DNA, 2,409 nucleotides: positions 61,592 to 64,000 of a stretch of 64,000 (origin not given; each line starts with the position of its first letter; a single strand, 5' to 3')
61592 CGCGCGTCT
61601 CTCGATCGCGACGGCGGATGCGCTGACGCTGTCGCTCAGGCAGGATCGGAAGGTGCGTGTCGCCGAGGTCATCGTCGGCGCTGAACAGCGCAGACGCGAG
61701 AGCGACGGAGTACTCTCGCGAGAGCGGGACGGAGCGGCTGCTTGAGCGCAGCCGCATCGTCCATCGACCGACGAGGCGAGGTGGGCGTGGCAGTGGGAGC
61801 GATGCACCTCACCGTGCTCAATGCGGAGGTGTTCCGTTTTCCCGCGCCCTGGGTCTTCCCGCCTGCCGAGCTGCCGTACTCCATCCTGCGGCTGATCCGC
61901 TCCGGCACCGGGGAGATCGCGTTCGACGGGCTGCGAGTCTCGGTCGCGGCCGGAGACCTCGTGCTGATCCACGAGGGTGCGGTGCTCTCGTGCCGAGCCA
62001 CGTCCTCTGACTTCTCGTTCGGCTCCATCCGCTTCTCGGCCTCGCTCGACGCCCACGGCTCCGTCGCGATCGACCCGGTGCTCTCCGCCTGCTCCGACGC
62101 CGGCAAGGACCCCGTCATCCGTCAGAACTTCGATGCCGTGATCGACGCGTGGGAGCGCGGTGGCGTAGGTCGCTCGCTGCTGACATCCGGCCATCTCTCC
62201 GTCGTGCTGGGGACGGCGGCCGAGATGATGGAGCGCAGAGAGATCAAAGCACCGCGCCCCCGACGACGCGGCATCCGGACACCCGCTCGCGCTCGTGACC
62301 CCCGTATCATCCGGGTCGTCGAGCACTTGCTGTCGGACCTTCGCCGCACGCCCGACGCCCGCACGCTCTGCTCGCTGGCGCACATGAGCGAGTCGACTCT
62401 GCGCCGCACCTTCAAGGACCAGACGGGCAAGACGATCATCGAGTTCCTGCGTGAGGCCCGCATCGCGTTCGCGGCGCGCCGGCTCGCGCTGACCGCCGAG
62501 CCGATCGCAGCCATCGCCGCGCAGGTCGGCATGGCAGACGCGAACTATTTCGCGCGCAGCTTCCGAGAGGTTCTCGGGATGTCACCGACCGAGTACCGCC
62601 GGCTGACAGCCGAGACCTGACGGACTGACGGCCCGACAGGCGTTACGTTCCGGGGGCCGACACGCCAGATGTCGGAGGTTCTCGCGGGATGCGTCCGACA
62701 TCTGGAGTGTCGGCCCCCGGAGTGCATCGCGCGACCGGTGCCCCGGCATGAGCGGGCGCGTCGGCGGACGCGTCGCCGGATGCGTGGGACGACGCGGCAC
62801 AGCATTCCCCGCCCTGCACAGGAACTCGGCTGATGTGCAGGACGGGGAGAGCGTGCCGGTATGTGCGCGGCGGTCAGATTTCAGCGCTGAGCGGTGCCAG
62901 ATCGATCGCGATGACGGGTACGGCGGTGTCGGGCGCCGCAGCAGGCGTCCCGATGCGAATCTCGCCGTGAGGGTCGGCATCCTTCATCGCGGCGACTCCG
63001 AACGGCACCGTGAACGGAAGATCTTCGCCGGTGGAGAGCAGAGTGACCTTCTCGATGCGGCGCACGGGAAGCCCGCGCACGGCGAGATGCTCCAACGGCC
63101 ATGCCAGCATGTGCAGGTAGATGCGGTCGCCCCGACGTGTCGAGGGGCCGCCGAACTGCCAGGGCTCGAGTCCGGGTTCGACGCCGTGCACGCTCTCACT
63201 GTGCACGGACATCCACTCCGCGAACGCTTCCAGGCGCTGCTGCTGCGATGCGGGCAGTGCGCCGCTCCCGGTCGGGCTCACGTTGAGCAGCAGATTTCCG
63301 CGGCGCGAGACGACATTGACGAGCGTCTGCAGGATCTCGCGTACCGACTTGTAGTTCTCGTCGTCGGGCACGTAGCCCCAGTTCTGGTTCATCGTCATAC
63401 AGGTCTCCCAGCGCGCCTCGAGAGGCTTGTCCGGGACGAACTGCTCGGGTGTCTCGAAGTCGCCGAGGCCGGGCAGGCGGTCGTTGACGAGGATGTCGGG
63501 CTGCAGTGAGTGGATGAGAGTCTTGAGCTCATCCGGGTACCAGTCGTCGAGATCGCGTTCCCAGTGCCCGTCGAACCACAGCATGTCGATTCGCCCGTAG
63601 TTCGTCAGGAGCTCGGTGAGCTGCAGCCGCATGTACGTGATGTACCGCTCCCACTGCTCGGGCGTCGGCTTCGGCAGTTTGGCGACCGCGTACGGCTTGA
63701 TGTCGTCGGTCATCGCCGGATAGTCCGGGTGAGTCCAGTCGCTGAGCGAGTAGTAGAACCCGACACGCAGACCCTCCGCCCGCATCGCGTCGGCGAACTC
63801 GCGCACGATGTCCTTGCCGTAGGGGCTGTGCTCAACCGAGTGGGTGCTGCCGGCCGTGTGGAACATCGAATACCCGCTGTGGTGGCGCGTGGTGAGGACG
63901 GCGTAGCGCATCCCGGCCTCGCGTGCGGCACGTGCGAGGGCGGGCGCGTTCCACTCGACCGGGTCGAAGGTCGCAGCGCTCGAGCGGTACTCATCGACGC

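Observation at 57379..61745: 2,7-anhydro-sialic-acid uptake and conversion module in an actinobacterium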

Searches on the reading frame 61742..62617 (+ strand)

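Call 5: search_protein_families(library=pfam, proteins=[window:61742-62617:+])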
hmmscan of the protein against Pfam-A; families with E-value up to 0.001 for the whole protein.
window:61742-62617:+ (292 aa): 3 families
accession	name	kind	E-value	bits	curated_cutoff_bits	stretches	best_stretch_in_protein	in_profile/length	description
PF12833.13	HTH_18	-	1.1e-22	80.5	33.6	1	209-287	1-79/80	Helix-turn-helix domain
PF00165.29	HTH_AraC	-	2.7e-17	62.9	26.6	2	251-287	7-42/42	Bacterial regulatory helix-turn-helix proteins, AraC family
PF02311.25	AraC_binding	-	1.1e-06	28.9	21.1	1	37-153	14-132/135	AraC-like ligand binding domain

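Call 6: search_protein_families(library=ncbifam, proteins=[window:61742-62617:+])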
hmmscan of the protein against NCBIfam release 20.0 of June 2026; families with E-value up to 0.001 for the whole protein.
window:61742-62617:+ (292 aa): 31 families (the best 25 are shown)
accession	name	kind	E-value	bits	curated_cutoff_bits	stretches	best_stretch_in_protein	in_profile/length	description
NF007860.0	PRK10572.1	equivalog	4e-20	71.9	208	1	180-290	176-286/292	arabinose operon transcriptional regulator AraC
NF010025.2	PRK13500.1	equivalog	2.8e-15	56.6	525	1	184-289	173-278/282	HTH-type transcriptional activator RhaR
NF006902.0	PRK09393.1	equivalog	3.4e-15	56.1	425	1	184-289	217-322/327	transcriptional regulator FtrA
NF010027.0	PRK13502.1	equivalog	4.2e-14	52.7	384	1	179-290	168-279/282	HTH-type transcriptional activator RhaR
NF007243.0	PRK09685.1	equivalog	1.5e-13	50.8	199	1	188-287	202-300/303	transcriptional regulator FeaR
NF010026.0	PRK13501.1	equivalog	7.1e-13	48.4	363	1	194-287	183-276/290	HTH-type transcriptional activator RhaR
NF040475.1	chlor_reg_RclR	equivalog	3.4e-12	46.3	400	1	186-287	176-277/284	reactive chlorine-specific transcriptional regulator RclR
TIGR04094.1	adjacent_YSIRK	equivalog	9.2e-12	44.6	200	1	187-286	285-383/383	YSIRK-targeted surface antigen transcriptional regulator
NF049968.1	QhpR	equivalog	2.7e-11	43.2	250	1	182-286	180-284/284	AraC-like transcriptional regulator QhpR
NF049932.1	TranspRegBtr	equivalog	3.4e-11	42.4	900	1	209-287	186-264/531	bacillibactin transport transcriptional regulator Btr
NF047455.1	TF_Staph_AryK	equivalog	7e-11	41.1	850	1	184-287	154-257/759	transcriptional regulator AryK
NF012228.1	RobA_TF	equivalog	1.8e-10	40.8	380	1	215-287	31-103/286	MDR efflux pump AcrAB transcriptional activator RobA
NF010028.0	PRK13503.1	equivalog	2.9e-10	40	288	1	210-287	194-271/278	HTH-type transcriptional activator RhaS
NF011701.0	PRK15121.1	equivalog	6.1e-10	39.1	426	1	210-287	28-105/289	MDR efflux pump AcrAB transcriptional activator RobA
NF007584.0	PRK10219.1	equivalog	1.2e-09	38.5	174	1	213-287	31-105/107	superoxide response transcriptional regulator SoxS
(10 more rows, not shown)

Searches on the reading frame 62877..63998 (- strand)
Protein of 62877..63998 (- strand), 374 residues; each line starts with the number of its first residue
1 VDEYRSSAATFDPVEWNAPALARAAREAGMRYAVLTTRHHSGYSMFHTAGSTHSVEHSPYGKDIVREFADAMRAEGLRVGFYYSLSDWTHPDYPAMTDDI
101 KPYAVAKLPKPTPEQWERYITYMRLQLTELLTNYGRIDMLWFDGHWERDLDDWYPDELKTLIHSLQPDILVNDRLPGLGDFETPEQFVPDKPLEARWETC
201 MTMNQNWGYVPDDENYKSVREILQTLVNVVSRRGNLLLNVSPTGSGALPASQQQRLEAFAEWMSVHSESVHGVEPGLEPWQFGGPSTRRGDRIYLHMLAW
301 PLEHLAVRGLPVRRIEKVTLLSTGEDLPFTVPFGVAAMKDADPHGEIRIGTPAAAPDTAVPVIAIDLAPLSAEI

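Call 5: search_protein_families(library=pfam, proteins=[window:62877-63998:-])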
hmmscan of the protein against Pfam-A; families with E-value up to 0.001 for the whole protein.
window:62877-63998:- (374 aa): 2 families
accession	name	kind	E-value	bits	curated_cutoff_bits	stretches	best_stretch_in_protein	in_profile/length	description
PF01120.23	Alpha_L_fucos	-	5.3e-74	250.1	25.2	1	3-268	81-345/345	Alpha-L-fucosidase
PF14871.12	GHL6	-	4.5e-05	24.1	35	1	20-93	4-73/132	Hypothetical glycosyl hydrolase 6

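Call 6: search_protein_families(library=ncbifam, proteins=[window:62877-63998:-])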
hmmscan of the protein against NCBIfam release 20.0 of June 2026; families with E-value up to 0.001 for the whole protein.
window:62877-63998:- (374 aa): 0 families
